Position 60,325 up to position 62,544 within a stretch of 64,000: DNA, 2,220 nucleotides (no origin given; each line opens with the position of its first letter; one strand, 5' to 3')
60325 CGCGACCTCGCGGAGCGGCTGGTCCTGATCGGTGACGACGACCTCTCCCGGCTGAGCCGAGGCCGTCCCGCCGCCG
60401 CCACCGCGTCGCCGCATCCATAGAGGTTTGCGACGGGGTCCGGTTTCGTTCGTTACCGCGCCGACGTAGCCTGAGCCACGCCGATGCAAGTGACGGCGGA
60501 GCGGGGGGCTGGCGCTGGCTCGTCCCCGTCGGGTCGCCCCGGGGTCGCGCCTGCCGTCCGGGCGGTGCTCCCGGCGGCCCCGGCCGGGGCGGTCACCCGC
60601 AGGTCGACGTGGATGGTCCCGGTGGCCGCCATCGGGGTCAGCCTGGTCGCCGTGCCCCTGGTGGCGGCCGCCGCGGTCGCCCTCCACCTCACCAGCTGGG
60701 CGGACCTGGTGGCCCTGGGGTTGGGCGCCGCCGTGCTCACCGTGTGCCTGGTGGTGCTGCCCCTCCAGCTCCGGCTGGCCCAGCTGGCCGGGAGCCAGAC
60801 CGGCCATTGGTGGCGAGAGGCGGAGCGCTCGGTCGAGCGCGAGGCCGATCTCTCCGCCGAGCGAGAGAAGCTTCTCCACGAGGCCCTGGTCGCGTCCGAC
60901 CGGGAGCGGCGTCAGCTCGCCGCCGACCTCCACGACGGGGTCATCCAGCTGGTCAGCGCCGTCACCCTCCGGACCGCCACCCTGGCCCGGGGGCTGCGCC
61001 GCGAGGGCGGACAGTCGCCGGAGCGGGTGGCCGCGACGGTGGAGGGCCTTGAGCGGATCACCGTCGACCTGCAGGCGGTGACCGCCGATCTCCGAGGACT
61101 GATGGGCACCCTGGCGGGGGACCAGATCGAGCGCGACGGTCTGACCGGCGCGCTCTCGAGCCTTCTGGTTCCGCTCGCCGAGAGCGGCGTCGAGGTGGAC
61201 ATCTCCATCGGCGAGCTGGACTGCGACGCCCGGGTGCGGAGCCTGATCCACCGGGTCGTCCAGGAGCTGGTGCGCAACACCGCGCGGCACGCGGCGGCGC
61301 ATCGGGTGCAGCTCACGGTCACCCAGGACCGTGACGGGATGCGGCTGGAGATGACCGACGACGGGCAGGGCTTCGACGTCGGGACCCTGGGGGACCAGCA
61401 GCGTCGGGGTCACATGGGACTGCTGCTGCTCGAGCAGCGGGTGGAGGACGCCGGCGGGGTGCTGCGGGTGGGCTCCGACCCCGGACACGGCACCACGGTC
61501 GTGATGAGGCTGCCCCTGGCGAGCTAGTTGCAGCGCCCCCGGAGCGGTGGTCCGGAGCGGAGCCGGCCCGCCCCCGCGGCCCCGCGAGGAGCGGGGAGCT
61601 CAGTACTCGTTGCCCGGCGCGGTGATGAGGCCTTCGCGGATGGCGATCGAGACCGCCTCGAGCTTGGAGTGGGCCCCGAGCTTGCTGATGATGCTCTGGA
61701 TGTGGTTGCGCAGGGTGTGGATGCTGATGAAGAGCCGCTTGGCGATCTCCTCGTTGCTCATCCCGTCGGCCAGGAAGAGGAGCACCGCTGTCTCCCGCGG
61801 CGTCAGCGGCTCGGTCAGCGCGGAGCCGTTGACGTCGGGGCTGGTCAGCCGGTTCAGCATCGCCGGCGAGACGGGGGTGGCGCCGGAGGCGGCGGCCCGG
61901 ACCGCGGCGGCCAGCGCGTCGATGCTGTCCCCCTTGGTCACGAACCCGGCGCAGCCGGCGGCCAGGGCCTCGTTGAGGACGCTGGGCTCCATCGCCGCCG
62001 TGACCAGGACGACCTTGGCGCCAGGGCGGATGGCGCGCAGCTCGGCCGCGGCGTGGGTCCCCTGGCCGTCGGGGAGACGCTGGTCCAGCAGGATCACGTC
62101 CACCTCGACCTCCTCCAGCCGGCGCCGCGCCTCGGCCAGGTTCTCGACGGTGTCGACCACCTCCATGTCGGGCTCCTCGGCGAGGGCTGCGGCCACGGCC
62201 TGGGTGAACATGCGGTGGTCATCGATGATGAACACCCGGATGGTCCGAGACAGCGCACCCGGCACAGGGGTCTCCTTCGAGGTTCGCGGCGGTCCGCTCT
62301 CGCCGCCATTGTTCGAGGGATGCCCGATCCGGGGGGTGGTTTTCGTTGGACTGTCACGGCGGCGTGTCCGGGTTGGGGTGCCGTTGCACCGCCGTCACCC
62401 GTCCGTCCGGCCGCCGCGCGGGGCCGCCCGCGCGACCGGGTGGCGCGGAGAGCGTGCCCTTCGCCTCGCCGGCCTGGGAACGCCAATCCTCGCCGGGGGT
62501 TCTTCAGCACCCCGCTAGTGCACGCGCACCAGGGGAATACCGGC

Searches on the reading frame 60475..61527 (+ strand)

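Call 62: search_protein_families(library=pfam, proteins=[window:60475-61527:+], max_evalue=0.00001)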
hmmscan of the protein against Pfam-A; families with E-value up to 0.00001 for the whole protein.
window:60475-61527:+ (350 aa): 3 families
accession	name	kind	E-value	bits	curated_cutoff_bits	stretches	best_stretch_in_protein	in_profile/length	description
PF02518.31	HATPase_c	-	9.3e-15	55.5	26.4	1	256-349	4-110/111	Histidine kinase-, DNA gyrase B-, and HSP90-like ATPase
PF13581.12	HATPase_c_2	-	2.4e-07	31.3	27.4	1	250-345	24-126/127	Histidine kinase-like ATPase domain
PF07730.19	HisKA_3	-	1.2e-06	29.4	24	1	144-207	1-64/68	Histidine kinase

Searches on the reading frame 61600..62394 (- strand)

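Call 62: search_protein_families(library=pfam, proteins=[window:61600-62394:-], max_evalue=0.00001)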
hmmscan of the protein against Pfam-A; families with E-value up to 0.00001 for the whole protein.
window:61600-62394:- (264 aa): 2 families
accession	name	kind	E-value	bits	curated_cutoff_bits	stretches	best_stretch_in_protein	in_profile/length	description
PF00072.30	Response_reg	-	3.3e-21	76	30.2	1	54-165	1-110/111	Response regulator receiver domain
PF00196.25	GerE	-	2.9e-17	62.5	23.5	1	196-251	2-57/57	Bacterial regulatory proteins, luxR family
